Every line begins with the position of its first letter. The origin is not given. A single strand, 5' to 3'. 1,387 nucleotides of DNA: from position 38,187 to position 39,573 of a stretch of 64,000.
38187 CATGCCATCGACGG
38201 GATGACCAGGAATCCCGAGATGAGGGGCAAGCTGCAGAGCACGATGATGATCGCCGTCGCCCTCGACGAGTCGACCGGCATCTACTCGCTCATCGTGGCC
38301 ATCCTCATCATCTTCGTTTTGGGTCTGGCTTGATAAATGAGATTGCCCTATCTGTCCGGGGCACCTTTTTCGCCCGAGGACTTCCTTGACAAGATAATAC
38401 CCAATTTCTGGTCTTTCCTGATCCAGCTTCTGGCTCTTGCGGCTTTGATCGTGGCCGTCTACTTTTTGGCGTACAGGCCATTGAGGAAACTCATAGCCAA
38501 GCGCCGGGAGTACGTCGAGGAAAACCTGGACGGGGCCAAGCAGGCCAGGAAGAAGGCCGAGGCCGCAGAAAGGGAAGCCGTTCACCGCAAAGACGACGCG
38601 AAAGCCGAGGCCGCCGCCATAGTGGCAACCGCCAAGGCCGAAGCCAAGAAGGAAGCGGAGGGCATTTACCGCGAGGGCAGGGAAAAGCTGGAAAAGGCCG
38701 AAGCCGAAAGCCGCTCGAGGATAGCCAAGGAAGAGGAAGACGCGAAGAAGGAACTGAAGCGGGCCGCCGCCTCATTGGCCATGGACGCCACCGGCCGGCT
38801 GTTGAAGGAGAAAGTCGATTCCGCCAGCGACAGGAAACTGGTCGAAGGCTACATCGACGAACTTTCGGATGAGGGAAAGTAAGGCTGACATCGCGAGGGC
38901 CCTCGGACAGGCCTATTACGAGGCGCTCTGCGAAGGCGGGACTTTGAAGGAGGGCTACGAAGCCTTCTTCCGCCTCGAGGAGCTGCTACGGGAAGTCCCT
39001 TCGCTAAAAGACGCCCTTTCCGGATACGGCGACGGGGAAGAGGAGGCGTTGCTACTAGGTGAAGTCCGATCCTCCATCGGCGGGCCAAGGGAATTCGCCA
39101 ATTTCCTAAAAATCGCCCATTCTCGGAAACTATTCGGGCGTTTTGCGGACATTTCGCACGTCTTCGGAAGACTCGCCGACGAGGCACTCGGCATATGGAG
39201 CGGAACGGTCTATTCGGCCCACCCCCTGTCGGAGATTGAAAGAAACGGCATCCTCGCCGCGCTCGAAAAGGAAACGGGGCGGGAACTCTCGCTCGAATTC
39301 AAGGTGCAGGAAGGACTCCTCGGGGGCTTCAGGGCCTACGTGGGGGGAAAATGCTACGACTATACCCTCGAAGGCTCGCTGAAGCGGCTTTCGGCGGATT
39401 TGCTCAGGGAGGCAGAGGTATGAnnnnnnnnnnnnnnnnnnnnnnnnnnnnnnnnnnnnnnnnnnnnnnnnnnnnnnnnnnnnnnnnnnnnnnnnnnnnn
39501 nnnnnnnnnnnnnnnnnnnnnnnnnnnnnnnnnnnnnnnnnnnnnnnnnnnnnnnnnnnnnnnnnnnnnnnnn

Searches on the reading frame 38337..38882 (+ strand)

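Call 70: search_protein_families(library=pfam, proteins=[window:38337-38882:+], max_evalue=0.0001)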
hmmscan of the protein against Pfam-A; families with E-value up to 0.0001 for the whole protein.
window:38337-38882:+ (181 aa): 1 family
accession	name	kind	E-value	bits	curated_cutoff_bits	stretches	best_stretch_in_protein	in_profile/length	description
PF00430.23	ATP-synt_B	-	6.7e-22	78.4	28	1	27-156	2-131/132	ATP synthase B/B' CF(0)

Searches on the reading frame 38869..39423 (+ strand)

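Call 70: search_protein_families(library=pfam, proteins=[window:38869-39423:+], max_evalue=0.0001)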
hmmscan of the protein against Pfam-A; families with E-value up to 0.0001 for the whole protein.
window:38869-39423:+ (184 aa): 1 family
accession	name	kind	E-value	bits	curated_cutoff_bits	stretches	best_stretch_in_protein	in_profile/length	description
PF00213.23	OSCP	-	1.8e-22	80.7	22.3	1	9-178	2-172/172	ATP synthase delta (OSCP) subunit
